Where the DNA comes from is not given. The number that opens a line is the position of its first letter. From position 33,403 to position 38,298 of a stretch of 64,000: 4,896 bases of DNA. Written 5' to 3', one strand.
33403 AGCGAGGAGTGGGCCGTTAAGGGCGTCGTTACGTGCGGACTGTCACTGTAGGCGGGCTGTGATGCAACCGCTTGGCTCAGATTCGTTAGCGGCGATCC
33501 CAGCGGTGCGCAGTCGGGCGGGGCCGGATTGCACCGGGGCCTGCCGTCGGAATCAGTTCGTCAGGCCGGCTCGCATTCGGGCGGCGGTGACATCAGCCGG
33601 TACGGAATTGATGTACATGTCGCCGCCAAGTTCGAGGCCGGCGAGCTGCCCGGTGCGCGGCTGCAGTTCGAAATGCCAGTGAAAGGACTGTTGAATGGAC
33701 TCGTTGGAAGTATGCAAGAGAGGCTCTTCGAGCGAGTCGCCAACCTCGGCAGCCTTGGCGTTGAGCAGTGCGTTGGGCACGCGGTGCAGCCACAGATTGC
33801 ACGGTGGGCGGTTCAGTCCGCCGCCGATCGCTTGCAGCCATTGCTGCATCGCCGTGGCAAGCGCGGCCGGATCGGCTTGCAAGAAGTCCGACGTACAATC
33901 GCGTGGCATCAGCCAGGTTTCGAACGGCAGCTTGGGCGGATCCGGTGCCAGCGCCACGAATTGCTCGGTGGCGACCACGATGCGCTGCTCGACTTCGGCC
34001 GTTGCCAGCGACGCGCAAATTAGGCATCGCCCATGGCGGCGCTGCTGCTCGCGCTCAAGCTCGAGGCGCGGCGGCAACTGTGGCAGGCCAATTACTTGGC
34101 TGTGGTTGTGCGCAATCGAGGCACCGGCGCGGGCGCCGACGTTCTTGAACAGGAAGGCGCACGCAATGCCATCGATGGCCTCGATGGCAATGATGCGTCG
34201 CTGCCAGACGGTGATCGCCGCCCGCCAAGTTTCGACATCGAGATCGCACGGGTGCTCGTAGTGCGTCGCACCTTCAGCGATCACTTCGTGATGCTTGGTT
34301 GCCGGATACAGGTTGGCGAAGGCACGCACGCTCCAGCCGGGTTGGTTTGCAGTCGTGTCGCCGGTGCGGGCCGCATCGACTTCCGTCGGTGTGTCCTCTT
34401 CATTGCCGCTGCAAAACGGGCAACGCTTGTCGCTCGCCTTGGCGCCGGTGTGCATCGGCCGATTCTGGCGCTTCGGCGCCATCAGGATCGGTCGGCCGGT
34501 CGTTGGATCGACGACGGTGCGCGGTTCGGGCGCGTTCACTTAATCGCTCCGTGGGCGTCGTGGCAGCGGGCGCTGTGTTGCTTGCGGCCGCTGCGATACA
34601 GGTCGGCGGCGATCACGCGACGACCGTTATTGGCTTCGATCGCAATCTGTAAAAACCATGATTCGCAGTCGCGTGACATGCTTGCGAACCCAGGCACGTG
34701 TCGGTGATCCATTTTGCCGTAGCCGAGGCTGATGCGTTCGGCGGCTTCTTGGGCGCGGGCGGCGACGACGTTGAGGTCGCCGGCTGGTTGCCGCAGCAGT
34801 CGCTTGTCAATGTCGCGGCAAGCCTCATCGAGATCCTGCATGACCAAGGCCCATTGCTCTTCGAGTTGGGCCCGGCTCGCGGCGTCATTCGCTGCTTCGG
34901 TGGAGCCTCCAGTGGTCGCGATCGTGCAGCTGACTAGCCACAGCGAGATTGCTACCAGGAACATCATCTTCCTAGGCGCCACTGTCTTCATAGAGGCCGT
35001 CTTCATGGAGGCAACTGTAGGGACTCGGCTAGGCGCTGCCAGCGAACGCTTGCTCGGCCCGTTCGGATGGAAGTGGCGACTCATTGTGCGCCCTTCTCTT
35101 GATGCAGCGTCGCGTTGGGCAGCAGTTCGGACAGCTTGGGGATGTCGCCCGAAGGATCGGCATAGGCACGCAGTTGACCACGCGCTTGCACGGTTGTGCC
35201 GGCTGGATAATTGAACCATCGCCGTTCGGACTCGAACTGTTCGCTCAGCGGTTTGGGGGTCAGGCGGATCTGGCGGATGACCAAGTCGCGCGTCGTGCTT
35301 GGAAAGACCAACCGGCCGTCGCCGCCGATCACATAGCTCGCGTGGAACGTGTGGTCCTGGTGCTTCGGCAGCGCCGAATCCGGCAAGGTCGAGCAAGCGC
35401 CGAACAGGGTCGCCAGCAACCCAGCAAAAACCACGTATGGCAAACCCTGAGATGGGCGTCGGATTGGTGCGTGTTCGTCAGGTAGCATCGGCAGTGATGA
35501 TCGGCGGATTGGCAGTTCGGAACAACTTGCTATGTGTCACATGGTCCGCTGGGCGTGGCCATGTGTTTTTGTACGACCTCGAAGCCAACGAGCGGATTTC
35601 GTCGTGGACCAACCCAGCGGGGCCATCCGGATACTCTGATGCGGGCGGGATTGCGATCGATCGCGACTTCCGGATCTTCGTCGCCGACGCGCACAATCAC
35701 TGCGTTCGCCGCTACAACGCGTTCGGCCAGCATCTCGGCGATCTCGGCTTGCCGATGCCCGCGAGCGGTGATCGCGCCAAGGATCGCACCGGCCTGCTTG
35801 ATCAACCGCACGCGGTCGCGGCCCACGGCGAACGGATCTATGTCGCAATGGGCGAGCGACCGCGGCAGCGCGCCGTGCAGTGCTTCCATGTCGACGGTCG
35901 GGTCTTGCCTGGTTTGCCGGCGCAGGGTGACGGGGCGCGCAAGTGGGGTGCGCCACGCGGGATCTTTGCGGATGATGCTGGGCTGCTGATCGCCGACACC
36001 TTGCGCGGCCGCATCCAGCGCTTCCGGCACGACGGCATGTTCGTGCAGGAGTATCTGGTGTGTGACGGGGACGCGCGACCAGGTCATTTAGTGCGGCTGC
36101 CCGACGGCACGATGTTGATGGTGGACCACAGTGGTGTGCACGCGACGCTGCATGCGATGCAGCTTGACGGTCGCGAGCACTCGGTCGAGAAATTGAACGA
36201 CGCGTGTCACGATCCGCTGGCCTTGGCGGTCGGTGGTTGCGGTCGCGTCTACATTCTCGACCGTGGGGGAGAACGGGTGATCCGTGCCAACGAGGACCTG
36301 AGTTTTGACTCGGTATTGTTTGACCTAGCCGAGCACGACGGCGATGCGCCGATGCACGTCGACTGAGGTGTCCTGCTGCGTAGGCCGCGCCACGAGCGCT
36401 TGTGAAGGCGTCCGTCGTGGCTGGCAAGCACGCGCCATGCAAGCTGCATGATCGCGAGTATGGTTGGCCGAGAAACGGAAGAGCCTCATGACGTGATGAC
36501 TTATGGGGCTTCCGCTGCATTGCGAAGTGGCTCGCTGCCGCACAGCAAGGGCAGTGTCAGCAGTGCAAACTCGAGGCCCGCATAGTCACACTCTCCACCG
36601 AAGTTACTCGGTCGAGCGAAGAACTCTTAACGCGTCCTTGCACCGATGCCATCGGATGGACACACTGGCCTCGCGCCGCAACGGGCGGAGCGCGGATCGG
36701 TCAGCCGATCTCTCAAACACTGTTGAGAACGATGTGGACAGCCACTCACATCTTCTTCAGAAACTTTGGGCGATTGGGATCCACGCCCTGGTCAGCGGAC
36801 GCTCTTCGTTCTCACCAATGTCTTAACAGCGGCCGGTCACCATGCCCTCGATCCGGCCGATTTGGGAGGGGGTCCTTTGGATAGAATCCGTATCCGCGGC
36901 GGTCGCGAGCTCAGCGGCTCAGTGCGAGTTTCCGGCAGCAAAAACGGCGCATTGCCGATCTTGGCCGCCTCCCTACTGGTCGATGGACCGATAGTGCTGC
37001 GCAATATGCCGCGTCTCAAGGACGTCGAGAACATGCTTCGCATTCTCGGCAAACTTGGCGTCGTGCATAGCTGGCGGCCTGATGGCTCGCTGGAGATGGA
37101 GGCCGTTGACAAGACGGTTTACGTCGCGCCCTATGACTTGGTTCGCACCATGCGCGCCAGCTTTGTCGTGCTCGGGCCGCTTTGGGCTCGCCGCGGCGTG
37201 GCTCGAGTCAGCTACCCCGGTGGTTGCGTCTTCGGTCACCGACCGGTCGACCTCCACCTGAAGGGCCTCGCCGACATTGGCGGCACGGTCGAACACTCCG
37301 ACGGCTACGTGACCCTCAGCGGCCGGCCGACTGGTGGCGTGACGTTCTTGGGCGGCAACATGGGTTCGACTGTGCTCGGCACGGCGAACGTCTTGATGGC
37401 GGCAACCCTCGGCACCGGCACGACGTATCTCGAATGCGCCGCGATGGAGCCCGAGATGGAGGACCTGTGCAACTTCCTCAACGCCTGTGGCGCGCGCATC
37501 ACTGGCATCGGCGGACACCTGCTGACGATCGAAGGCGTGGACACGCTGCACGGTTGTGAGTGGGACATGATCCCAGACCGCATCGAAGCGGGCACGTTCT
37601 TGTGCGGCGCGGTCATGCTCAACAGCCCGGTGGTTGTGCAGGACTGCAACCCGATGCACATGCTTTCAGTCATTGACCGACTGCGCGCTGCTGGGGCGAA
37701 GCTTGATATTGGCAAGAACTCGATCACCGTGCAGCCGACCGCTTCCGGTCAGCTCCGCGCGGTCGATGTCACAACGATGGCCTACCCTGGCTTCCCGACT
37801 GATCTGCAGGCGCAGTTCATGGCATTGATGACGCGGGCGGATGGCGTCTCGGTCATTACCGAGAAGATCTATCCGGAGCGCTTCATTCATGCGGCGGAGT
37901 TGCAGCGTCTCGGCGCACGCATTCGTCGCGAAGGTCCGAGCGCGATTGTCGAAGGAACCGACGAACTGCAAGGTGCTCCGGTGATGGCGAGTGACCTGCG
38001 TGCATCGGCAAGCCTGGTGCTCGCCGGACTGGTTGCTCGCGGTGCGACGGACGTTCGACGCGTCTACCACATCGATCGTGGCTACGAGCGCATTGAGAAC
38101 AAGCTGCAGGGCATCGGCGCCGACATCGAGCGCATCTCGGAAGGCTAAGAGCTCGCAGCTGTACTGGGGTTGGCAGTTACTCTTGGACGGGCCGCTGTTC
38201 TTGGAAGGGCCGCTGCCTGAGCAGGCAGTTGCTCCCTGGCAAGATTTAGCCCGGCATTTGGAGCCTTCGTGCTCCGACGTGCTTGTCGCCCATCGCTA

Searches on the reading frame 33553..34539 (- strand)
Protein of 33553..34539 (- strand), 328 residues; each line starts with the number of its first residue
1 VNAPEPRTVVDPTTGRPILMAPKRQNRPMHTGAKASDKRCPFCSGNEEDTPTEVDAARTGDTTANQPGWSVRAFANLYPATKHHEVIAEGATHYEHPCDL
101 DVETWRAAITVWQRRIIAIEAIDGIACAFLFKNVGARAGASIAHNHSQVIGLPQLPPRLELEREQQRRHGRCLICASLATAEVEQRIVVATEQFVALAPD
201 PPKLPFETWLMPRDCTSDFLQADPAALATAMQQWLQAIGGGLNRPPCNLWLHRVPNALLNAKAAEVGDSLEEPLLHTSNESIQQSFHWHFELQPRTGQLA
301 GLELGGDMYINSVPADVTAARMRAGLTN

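Call 54: search_protein_families(library=pfam, proteins=[window:33553-34539:-], max_evalue=0.00001)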
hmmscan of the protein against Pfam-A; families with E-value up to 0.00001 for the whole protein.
window:33553-34539:- (328 aa): 2 families
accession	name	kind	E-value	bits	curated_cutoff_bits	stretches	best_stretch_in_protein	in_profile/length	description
PF01087.27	GalP_UDP_transf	-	3.2e-07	31.4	22.1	0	98-156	126-184/184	Galactose-1-phosphate uridyl transferase, N-terminal domain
PF16268.10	DUF4921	-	4.6e-07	29.5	28.5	0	130-198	226-294/425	Domain of unknown function (DUF4921)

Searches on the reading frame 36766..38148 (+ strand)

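Call 54: search_protein_families(library=pfam, proteins=[window:36766-38148:+], max_evalue=0.00001)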
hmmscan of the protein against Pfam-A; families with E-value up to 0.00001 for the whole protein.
window:36766-38148:+ (460 aa): 1 family
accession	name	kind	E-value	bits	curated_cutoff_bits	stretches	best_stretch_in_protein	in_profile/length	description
PF00275.25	EPSP_synthase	-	9.8e-89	298.4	22.8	1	44-447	2-417/417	EPSP synthase (3-phosphoshikimate 1-carboxyvinyltransferase)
